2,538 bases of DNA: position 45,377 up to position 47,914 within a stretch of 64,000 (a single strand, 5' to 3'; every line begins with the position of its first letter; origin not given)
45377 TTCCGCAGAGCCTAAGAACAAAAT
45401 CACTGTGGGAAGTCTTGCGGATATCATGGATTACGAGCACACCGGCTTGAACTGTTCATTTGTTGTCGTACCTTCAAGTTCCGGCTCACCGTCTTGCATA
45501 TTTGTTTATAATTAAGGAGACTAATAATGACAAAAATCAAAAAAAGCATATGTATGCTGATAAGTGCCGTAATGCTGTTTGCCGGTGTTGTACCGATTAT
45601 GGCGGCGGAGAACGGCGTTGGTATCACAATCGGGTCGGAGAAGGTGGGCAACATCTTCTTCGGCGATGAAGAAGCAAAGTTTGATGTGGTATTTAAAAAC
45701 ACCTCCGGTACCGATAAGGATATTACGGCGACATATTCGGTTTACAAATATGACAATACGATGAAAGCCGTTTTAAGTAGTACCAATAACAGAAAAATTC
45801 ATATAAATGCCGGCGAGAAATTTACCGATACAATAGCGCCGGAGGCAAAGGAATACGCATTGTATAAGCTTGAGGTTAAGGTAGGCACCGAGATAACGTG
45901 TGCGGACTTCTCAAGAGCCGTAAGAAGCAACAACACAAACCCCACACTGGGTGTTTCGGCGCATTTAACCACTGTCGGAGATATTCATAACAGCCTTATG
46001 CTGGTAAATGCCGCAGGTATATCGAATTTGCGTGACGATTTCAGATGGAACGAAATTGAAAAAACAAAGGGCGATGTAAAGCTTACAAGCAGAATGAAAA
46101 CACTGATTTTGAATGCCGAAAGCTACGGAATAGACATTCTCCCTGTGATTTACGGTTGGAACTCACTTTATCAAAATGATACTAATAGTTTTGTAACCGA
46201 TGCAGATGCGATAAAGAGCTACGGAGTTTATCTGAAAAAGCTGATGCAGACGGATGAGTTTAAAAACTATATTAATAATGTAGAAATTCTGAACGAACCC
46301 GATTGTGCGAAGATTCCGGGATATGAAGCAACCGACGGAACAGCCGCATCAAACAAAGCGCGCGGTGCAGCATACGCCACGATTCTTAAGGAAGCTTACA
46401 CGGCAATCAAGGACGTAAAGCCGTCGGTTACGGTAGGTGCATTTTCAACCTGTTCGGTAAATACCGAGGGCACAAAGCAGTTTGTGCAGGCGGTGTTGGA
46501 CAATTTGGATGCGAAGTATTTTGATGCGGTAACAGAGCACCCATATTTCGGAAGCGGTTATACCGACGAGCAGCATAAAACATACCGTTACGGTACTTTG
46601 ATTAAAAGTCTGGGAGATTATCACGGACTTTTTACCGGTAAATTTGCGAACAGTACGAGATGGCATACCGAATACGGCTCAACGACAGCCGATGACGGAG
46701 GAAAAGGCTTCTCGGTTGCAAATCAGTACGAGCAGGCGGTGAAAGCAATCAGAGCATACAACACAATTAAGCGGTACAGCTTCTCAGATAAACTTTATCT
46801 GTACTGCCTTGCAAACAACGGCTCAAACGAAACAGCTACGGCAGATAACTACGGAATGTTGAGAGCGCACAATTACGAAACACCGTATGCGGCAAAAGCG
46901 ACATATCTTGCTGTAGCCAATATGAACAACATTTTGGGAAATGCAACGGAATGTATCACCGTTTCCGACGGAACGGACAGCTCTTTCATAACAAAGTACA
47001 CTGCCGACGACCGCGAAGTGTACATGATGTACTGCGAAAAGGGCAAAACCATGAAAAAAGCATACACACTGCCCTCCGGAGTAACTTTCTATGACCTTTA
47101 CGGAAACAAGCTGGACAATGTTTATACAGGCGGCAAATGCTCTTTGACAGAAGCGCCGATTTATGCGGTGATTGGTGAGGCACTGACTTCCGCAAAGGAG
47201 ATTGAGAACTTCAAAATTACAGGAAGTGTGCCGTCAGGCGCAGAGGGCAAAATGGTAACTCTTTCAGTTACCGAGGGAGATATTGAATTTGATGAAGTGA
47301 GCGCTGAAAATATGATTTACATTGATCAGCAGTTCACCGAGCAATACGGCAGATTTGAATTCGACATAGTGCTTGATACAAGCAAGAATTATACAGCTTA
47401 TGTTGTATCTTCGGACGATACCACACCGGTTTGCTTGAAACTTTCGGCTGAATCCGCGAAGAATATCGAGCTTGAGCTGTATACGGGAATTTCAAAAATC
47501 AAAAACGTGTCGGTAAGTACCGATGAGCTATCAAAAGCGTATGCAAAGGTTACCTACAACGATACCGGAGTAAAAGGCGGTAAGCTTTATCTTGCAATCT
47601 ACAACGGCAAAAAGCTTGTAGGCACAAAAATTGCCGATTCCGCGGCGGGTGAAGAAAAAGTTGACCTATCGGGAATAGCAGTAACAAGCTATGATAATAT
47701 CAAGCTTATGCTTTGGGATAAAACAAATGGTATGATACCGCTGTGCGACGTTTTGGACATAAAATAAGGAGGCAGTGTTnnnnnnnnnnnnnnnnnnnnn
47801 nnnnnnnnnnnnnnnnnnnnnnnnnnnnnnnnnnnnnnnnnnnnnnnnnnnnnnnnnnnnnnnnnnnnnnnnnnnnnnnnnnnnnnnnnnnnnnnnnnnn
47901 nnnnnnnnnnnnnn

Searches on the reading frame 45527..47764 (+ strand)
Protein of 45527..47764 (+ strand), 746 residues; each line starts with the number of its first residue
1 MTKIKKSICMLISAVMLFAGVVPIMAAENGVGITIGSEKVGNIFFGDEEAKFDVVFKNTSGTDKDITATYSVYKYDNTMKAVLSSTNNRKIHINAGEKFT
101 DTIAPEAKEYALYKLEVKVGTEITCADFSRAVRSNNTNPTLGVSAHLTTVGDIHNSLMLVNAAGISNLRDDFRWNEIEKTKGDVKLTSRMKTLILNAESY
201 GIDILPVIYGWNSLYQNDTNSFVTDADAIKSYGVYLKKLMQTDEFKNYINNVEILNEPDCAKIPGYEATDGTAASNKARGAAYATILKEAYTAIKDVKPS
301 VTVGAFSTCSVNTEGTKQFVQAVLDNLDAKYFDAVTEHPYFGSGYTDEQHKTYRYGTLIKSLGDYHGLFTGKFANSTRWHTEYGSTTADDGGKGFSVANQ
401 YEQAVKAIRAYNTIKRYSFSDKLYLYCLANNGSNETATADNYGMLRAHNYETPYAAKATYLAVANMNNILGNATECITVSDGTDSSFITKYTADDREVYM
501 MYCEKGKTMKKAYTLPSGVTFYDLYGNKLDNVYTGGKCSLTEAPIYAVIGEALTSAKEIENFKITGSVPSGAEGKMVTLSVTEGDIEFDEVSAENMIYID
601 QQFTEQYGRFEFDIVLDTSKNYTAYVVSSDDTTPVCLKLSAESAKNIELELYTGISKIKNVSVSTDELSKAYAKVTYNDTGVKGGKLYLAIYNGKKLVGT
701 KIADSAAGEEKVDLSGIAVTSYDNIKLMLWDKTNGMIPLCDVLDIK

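Call 5: search_protein_families(library=pfam, proteins=[window:45527-47764:+], max_evalue=1)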
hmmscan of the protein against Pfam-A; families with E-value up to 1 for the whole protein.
window:45527-47764:+ (746 aa): 4 families
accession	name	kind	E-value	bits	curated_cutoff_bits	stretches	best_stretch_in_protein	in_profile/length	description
PF04694.17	Corona_3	-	0.00031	21.5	27.1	1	319-337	10-27/59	Coronavirus ORF3 protein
PF11790.14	Glyco_hydro_cc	-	0.00048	20.2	21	1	241-428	57-214/237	Glycosyl hydrolase catalytic core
PF22777.1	VKGC_lumenal_dom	-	0.042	14.2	27.7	0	282-331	90-137/152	Vitamin K-dependent gamma-carboxylase, lumenal domain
PF02359.24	CDC48_N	-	0.2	12.3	35.1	1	587-633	8-53/85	Cell division protein 48 (CDC48), N-terminal domain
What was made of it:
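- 47459..47767 (+): Module copy 4, the C-terminus of p746 (CARDB-like domain, then a GH-like catalytic core, then the module). Sub-threshold Glyco_hydro_cc match in the body, 20.2 bits against a cut-off of 21 (call 5).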

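Call 34: find_encoding_contigs(protein=window:45527-47764:+, flank=2000, max_places=5)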
Protein window:45527-47764:+ (746 aa): 2 contigs read that carry it; 1 place shown.
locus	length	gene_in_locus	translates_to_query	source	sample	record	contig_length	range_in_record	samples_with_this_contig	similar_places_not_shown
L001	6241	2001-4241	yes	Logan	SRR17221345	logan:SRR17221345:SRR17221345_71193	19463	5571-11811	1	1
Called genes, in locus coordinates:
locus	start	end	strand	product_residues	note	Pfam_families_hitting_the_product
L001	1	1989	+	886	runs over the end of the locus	PF00395:SLH (faint)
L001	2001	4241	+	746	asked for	-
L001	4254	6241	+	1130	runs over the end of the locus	PF01229:Glyco_hydro_39 (faint), PF06452:CBM9_1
